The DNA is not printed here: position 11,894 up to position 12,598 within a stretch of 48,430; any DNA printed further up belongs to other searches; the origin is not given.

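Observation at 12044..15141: Five unassigned genes inserted between portal and prohead protease, splitting the HK97 head module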

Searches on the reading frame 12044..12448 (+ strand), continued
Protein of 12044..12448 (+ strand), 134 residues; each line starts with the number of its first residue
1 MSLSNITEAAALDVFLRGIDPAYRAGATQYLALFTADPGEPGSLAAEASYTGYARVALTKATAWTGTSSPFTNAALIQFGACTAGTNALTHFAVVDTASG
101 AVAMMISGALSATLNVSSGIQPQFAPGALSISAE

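Call 91: search_protein_families(library=pfam, proteins=[L019:18808-19560:+], max_evalue=0.01)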
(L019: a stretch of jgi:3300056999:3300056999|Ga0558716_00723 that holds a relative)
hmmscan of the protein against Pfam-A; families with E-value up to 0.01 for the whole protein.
L019:18808-19560:+ (250 aa): 0 families

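Call 101: search_protein_families(library=ncbifam, proteins=[window:12044-12448:+], max_evalue=0.01)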
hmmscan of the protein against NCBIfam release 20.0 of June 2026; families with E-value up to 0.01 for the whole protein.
window:12044-12448:+ (134 aa): 0 families
